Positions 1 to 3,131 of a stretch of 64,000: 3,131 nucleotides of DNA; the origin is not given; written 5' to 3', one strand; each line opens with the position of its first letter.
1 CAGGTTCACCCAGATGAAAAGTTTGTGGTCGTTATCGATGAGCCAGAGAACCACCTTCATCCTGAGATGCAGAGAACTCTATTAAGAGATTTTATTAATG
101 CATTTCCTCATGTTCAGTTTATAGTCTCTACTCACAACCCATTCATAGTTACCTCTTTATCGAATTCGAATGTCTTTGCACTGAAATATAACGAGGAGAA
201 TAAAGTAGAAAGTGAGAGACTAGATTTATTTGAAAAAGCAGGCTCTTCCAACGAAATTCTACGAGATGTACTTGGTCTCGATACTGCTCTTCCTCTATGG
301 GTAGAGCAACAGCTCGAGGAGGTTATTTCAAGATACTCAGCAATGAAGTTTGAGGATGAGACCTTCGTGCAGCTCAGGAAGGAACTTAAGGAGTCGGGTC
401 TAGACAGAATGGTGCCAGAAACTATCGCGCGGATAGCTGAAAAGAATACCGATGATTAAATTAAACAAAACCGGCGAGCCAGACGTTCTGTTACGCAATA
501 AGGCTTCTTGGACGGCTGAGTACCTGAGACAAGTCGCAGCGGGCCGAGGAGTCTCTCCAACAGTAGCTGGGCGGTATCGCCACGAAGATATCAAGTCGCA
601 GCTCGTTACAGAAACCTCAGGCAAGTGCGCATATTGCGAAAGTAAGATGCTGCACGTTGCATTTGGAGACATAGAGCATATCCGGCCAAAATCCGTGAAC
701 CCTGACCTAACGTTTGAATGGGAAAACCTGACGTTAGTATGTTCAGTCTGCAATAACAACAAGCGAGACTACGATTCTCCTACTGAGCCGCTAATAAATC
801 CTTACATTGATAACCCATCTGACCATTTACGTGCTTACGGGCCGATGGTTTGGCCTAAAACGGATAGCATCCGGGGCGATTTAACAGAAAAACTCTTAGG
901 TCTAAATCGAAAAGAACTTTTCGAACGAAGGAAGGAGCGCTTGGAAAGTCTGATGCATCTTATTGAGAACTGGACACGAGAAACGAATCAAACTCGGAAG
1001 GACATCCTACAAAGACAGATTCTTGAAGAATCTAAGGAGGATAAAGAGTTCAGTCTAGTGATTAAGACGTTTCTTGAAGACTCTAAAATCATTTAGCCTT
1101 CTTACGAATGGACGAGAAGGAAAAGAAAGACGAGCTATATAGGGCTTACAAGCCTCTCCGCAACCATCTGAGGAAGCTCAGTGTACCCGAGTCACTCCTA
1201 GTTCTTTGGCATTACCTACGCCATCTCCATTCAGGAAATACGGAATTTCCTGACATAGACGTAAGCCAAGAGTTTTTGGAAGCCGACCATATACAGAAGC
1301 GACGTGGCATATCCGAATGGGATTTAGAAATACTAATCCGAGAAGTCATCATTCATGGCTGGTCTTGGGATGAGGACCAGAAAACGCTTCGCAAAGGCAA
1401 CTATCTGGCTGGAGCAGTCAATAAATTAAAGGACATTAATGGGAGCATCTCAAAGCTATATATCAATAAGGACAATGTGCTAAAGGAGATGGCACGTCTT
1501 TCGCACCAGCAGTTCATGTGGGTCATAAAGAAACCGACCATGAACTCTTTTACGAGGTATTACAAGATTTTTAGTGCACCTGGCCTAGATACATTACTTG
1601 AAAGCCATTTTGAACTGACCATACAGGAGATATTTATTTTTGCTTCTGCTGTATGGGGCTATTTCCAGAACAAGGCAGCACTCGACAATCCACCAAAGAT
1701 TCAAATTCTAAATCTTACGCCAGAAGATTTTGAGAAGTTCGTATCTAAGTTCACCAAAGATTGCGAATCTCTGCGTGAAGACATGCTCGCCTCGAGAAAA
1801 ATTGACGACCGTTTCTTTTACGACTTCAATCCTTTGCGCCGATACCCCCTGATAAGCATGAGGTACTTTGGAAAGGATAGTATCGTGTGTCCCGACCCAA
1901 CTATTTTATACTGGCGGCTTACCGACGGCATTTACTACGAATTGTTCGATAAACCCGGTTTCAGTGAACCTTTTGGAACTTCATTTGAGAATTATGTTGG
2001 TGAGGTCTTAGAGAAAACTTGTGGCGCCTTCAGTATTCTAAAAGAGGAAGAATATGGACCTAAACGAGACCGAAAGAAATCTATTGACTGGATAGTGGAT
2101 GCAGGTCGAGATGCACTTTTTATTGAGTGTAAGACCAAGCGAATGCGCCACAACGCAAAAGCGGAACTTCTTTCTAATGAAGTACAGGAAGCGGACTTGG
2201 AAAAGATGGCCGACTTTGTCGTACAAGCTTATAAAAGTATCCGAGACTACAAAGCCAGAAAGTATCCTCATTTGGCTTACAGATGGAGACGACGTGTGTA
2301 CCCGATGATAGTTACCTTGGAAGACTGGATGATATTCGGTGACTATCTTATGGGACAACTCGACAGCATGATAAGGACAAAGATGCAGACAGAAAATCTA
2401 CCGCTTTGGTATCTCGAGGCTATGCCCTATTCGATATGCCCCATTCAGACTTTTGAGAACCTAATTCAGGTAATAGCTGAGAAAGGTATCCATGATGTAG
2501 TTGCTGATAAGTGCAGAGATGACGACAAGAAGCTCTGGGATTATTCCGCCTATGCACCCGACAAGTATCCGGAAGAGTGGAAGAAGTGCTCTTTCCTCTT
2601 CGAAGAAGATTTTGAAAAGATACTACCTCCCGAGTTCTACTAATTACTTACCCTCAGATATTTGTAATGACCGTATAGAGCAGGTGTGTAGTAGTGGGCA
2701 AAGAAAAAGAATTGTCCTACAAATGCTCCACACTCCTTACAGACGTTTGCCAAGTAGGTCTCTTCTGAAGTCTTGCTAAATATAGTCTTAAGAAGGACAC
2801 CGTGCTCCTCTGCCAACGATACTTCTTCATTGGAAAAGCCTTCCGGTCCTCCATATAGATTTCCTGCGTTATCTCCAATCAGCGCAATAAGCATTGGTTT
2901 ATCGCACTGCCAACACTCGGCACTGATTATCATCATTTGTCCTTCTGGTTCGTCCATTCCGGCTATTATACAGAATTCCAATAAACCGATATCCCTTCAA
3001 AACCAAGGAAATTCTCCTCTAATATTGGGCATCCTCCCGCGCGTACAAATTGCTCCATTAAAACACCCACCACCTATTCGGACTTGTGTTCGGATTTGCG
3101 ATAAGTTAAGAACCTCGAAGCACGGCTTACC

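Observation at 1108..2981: Uncharacterised 511-aa putative PD-(D/E)xK nuclease wedged between Septu and a GATC R-M system: candidate new defense gene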

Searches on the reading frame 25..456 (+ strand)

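Call 3: search_protein_families(library=pfam, proteins=[window:25-456:+], max_evalue=1)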
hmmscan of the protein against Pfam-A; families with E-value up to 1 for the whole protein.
window:25-456:+ (144 aa): 2 families
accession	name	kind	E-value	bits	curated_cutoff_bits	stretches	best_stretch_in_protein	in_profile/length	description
PF13304.12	AAA_21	-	4.3e-12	47.2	27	1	2-42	262-303/304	AAA domain, putative AbiEii toxin, Type IV TA system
PF13175.12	AAA_15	-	2.4e-10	41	32.1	1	2-42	332-374/374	AAA ATPase domain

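Call 4: search_protein_families(library=padloc, proteins=[window:25-456:+], max_evalue=1)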
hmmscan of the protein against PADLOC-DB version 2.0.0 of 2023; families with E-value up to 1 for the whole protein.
window:25-456:+ (144 aa): 139 families (the best 25 are shown)
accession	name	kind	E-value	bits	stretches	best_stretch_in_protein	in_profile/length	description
PDLC00290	PtuA1|PtuA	-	2e-63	213.2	1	1-142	272-413/414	AAA ATPase domain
PDLC00276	PtuA1|PtuA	-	2e-56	189.1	1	1-141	98-238/239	AAA ATPase domain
PDLC00278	PtuA1|PtuA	-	6.6e-24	83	1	2-124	291-410/436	AAA ATPase domain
PDLC00271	PtuA1|PtuA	-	4.1e-23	80.6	1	2-124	282-400/421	AAA ATPase domain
PDLC00268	PtuA1|PtuA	-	7.4e-23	79.6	1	2-124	271-384/411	AAA ATPase domain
PDLC00267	PtuA1|PtuA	-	1.4e-22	78.5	1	1-103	288-385/438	AAA ATPase domain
PDLC00310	PtuA1|PtuA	-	2.8e-22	77.4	1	2-125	294-417/443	AAA ATPase domain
PDLC02913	ATPase_I-A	-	3.2e-22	77.3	1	2-124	367-485/508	-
PDLC00275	PtuA1|PtuA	-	8.7e-22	75.9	1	2-124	211-325/348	AAA ATPase domain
PDLC00299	PtuA1|PtuA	-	2.3e-21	74.4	1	2-123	381-503/535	AAA ATPase domain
PDLC00304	PtuA1|PtuA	-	8.1e-21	72.7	1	2-127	292-420/444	AAA ATPase domain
PDLC00301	PtuA1|PtuA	-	2.6e-19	67.5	1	2-103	285-387/429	AAA ATPase domain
PDLC00311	PtuA1|PtuA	-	7.7e-19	66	1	2-123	311-431/455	AAA ATPase domain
PDLC00305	PtuA1|PtuA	-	1.1e-18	65.8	1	2-99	248-348/392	AAA ATPase domain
PDLC00284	PtuA1|PtuA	-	2.3e-18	64.3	1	1-112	394-503/545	AAA ATPase domain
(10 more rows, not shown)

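Call 5: search_protein_families(library=ncbifam, proteins=[window:25-456:+], max_evalue=1)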
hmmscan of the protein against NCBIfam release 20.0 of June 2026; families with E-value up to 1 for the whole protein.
window:25-456:+ (144 aa): 8 families
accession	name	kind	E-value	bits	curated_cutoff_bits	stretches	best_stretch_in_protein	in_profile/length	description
NF041760.1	PtuA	equivalog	3.9e-20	72.3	500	1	2-123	380-502/524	retron Ec78 anti-phage system effector ATPase PtuA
TIGR04435.1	restrict_AAA_1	hypoth_equivalog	4.7e-09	35.5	300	1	2-124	422-553/568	restriction system-associated AAA family ATPase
NF038234.1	retron_eff_Eco8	equivalog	1.1e-06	27.6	250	1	1-72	275-359/679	retron Eco8 family effector endonuclease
NF047739.1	antiphage_MADS3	equivalog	2.6e-06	26.9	420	1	2-62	340-399/427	methylation-associated defense system AAA family ATPase MAD3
NF000169.2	ABCF_Sal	exception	0.0082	14.8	725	1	2-60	152-207/542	Sal family ABC-F type ribosomal protection protein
TIGR02868.1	CydC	equivalog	0.014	14.1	329.05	1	2-39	493-530/530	thiol reductant ABC exporter subunit CydC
NF000355.4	ribo_prot_ABC_F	equivalog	0.016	14.1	380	1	2-47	451-494/499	ribosomal protection-like ABC-F family protein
NF045781.1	Spaf1101_AAA_ATP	equivalog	0.018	13.5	475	1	3-59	739-796/836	Spaf_1101 family AAA-like ATPase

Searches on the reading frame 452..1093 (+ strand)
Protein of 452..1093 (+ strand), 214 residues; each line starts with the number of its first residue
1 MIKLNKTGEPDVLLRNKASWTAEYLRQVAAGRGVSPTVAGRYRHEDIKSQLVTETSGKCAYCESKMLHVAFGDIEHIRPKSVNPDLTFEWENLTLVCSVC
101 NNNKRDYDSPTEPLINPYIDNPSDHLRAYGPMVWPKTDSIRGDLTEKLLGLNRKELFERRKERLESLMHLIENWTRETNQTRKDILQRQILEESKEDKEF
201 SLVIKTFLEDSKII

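Call 3: search_protein_families(library=pfam, proteins=[window:452-1093:+], max_evalue=1)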
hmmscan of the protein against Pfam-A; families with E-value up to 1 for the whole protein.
window:452-1093:+ (214 aa): 6 families
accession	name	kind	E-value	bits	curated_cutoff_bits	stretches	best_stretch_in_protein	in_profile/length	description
PF01844.29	HNH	-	2e-08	34.7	21.4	1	59-105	1-45/47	HNH endonuclease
PF14279.12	HNH_5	-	2.6e-05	24.5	27.5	1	59-106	1-45/56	HNH endonuclease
PF13395.12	HNH_4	-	0.0005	20.4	22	1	65-106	7-50/54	HNH endonuclease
PF05077.17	DUF678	-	0.034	14.7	24.1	1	56-102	25-65/74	Protein of unknown function (DUF678)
PF17331.7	GFD1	-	0.24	12.1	23.4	1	187-210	12-35/44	GFD1 mRNA transport factor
PF05766.18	NinG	-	0.36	11.1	25.4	1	73-104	108-139/193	Bacteriophage Lambda NinG protein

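Call 4: search_protein_families(library=padloc, proteins=[window:452-1093:+], max_evalue=1)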
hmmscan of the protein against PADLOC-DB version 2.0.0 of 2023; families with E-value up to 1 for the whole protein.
window:452-1093:+ (214 aa): 80 families (the best 25 are shown)
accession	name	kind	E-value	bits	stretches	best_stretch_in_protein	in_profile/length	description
PDLC00337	PtuB1|PtuB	-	4.5e-81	269.8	1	1-212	1-212/216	Unknown function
PDLC00336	PtuB1|PtuB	-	1.1e-38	131.3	1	1-182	1-191/250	Unknown function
PDLC00342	PtuB1|PtuB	-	2.2e-33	113.7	1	1-210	1-211/247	Unknown function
PDLC00339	PtuB1|PtuB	-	5.6e-31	106.3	2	1-106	1-128/261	Unknown function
PDLC00292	PtuA1|PtuA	-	2.7e-29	100.1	1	1-210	1-243/726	AAA ATPase domain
PDLC02924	HNH_I-A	-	1.4e-23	82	1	1-209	1-197/198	-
PDLC00328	PtuB1|PtuB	-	1.5e-22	78.5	2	1-105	1-118/295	Unknown function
PDLC00317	PtuB1|PtuB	-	3.1e-22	77.6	1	43-209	44-211/244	Unknown function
PDLC00288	PtuA1|PtuA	-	3.8e-22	76.7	1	43-196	51-231/733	AAA ATPase domain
PDLC00319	PtuB1|PtuB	-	1.8e-21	75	2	42-105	54-129/310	Unknown function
PDLC00332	PtuB1|PtuB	-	4.5e-21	73.7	1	1-210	1-208/212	Unknown function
PDLC00324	PtuB1|PtuB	-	7e-21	72.9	1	41-210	27-205/209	Unknown function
PDLC00316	PtuB1|PtuB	-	4.5e-19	67.2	2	43-105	51-122/301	Unknown function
PDLC00315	PtuB1|PtuB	-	2.2e-18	64.9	1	42-213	16-196/227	Unknown function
PDLC00340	PtuB1|PtuB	-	2e-17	61.7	2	38-106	46-112/268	Unknown function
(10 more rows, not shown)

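Call 5: search_protein_families(library=ncbifam, proteins=[window:452-1093:+], max_evalue=1)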
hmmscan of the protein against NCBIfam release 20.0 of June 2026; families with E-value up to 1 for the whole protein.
window:452-1093:+ (214 aa): 4 families
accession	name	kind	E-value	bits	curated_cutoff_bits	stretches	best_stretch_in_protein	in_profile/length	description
NF041761.1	PtuB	equivalog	3.2e-15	56.6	150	1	1-202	1-214/218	retron Ec78 anti-phage system effector HNH endonuclease PtuB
TIGR02646.1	TIGR02646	subfamily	7.8e-13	48.7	52.15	1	43-99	11-66/144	retron system putative HNH endonuclease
NF040563.1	guided_IscB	equivalog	2.1e-05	23.8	175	1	45-106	181-237/314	RNA-guided endonuclease IscB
NF049971.1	CRISPR_Cas9d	exception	5.2e-05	22.1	375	1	44-106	533-595/986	type II CRISPR RNA-guided endonuclease Cas9d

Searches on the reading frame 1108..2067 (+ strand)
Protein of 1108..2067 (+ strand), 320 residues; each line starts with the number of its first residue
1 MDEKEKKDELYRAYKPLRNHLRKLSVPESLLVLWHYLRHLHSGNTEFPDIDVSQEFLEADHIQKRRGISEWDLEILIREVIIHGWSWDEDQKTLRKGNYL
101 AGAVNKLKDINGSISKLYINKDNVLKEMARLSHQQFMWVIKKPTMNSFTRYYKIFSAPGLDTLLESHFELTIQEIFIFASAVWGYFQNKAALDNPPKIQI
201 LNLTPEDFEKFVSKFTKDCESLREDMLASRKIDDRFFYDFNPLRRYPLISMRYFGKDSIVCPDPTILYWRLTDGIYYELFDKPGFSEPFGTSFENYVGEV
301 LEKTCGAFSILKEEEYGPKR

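Call 88: search_protein_families(library=ncbifam, proteins=[window:1108-1962:+, window:1108-1827:+], max_evalue=1)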
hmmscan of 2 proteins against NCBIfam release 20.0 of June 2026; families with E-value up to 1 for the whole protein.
window:1108-1962:+ (285 aa): 0 families

window:1108-1827:+ (240 aa): 0 families

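Call 89: search_protein_families(library=ncbifam, proteins=[window:1108-2067:+], max_evalue=10)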
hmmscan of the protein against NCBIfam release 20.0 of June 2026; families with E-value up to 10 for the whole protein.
window:1108-2067:+ (320 aa): 1 family
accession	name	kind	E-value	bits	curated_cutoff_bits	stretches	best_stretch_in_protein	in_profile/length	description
NF047931.1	antiphage_GapS1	subfamily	6e-17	61.6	320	1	103-314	66-283/455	GapS1 family protein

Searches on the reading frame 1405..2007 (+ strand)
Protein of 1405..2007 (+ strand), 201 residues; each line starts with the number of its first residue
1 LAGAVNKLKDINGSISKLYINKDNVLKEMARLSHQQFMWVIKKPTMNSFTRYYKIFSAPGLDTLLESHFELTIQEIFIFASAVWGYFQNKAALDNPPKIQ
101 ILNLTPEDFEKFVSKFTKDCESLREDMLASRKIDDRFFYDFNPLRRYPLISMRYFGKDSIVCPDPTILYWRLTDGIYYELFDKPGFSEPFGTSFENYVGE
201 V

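Call 89: search_protein_families(library=ncbifam, proteins=[window:1405-2007:+], max_evalue=10)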
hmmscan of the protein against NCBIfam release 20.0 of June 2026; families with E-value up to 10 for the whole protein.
window:1405-2007:+ (201 aa): 1 family
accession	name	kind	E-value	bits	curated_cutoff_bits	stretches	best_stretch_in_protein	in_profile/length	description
NF047931.1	antiphage_GapS1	subfamily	1.4e-15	57.1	320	1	5-201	67-271/455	GapS1 family protein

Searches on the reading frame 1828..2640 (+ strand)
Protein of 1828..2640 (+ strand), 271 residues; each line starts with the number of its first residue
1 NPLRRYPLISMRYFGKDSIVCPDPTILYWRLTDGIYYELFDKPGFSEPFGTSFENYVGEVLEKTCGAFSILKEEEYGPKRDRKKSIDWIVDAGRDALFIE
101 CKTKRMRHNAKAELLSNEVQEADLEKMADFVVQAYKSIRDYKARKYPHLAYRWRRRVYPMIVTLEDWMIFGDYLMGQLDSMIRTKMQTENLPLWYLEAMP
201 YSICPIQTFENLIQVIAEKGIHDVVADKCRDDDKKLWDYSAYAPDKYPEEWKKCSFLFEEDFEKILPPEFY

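Call 88: search_protein_families(library=ncbifam, proteins=[window:1963-2640:+], max_evalue=1)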
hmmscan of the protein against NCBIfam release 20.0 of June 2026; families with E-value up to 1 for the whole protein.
window:1963-2640:+ (226 aa): 3 families
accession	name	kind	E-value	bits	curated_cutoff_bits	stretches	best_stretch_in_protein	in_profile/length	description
NF047931.1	antiphage_GapS1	subfamily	1.1e-10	40.9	320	1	3-189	259-443/455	GapS1 family protein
NF011267.0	PRK14674.1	equivalog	0.0056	16.8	232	1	22-99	15-96/133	hypothetical protein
NF011269.0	PRK14676.1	equivalog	0.58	10.3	190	0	36-73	35-71/117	hypothetical protein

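Call 89: search_protein_families(library=ncbifam, proteins=[window:1828-2640:+], max_evalue=10)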
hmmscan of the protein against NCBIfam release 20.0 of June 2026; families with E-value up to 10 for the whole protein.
window:1828-2640:+ (271 aa): 3 families
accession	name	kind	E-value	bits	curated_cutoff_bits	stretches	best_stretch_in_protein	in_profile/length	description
NF047931.1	antiphage_GapS1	subfamily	2.4e-16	59.6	320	1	2-234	215-443/455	GapS1 family protein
NF011267.0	PRK14674.1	equivalog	0.0079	16.3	232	1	68-144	16-96/133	hypothetical protein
NF011269.0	PRK14676.1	equivalog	0.8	9.9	190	1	81-118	35-71/117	hypothetical protein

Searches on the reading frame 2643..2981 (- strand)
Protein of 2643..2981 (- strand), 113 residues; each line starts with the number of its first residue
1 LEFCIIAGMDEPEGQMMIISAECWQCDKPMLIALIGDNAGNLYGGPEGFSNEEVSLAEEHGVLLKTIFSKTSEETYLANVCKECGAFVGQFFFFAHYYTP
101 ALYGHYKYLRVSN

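Call 3: search_protein_families(library=pfam, proteins=[window:2643-2981:-], max_evalue=1)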
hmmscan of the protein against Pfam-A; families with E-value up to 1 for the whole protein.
window:2643-2981:- (113 aa): 1 family
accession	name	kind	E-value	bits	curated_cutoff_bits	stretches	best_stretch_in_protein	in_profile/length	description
PF13248.11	Zn_ribbon_3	-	0.065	13.2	27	0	78-86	16-24/26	zinc-ribbon domain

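Call 4: search_protein_families(library=padloc, proteins=[window:2643-2981:-], max_evalue=1)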
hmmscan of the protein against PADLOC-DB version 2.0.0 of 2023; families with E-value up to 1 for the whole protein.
window:2643-2981:- (113 aa): 0 families

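Call 5: search_protein_families(library=ncbifam, proteins=[window:2643-2981:-], max_evalue=1)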
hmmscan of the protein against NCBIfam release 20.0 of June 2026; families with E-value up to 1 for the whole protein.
window:2643-2981:- (113 aa): 0 families

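Call 53: find_homologous_proteins(query=window:2643-2981:-, max_evalue=0.01)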
Query seq(113 aa) (113 aa): 16 proteins with E <= 0.01 among 19 candidates.
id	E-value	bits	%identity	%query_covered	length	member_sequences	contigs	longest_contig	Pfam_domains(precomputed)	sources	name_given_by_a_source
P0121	6.8e-61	221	100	86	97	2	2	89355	-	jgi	-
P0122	7.4e-49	182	74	91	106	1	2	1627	-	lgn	-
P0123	1.1e-47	179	75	90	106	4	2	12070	-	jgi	jgi:hypothetical protein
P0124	6.3e-41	157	68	93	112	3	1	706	-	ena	-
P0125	3.6e-39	151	66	86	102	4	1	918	-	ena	-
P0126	1.8e-38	149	68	85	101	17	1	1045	-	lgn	-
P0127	2.7e-38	148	67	85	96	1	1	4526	-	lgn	-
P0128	4.3e-38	148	63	87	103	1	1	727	-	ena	-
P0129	8.5e-38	147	68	84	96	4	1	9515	-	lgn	-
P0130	1.3e-37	146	66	84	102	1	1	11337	-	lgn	-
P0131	2.7e-36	142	64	85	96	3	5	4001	-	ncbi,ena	-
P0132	4.8e-36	141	63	84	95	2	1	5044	-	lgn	-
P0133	3.2e-34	135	77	73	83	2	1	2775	-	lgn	-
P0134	1.5e-32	130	59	88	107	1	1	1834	-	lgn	-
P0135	1.7e-30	123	60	87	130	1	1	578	-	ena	-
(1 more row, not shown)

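Call 54: find_encoding_contigs(protein=P0123, flank=6000, max_places=2)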
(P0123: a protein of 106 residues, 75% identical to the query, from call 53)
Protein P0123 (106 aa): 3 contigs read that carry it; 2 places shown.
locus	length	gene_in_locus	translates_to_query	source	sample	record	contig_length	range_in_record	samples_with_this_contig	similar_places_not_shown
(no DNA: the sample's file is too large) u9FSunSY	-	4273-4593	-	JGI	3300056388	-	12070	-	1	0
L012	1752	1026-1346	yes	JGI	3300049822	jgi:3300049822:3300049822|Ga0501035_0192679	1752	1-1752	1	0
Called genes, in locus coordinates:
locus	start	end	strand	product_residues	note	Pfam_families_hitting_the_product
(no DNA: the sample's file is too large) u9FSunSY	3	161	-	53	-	?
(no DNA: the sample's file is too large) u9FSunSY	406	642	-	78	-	-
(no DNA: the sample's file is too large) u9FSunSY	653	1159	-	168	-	-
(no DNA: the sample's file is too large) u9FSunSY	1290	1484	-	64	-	-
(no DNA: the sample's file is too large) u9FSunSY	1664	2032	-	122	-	-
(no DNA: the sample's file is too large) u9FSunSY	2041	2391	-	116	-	-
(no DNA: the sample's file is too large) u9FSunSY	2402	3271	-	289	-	PF01789:PsbP (weak)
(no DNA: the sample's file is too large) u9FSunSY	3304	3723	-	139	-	-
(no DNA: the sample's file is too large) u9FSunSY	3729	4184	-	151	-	-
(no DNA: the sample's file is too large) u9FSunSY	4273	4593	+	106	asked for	-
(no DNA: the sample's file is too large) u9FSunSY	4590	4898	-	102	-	PF04480:DUF559, PF18741:MTES_1575 (weak)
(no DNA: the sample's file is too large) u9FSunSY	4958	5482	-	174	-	-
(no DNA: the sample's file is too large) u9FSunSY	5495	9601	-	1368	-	-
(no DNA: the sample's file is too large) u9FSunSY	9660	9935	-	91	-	-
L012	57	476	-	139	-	-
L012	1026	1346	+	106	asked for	-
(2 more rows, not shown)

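Call 55: find_encoding_contigs(protein=P0130, flank=6000, max_places=1)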
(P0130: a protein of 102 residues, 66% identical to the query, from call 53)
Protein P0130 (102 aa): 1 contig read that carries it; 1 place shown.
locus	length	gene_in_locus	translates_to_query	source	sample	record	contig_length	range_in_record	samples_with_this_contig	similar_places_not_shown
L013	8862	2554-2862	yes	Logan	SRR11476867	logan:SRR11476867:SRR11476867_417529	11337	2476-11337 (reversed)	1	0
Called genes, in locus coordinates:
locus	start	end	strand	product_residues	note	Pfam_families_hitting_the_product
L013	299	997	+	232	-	PF01177:Asp_Glu_race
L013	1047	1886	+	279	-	PF18730:HEPN_Cthe2314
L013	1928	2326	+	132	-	PF01042:Ribonuc_L-PSP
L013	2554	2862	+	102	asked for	-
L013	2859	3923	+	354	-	-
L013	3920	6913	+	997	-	-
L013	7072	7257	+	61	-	-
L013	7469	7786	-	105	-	-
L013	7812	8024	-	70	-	-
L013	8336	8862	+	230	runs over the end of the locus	-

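Call 56: find_encoding_contigs(protein=P0129, flank=6000, max_places=1)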
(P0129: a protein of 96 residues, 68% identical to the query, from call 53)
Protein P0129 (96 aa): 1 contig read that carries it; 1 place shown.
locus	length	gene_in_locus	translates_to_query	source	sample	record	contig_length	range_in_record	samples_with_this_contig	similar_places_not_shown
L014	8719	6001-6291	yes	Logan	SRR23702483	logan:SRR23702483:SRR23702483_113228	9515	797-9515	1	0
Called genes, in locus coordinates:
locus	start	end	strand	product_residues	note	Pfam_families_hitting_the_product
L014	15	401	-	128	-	-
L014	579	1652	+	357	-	-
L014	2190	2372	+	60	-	-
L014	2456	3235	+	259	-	PF05675:DUF817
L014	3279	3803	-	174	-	PF00383:dCMP_cyt_deam_1, PF14437:MafB19-deam, PF14439:Bd3614-deam (weak)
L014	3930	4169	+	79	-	PF13376:OmdA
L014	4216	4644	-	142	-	PF00903:Glyoxalase, PF06983:3-dmu-9_3-mt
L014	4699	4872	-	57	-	-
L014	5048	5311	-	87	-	-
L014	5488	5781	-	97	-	-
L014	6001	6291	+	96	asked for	-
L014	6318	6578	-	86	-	PF18926:DUF5676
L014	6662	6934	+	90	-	PF02583:Trns_repr_metal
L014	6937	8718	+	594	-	?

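Call 102: search_protein_families(library=pfam, proteins=[window:2643-2957:-], max_evalue=1)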
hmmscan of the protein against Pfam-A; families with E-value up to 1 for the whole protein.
seq(105 aa): 1 family
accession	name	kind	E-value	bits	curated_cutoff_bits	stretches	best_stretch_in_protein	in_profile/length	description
PF13248.11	Zn_ribbon_3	-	0.057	13.3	27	0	70-78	16-24/26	zinc-ribbon domain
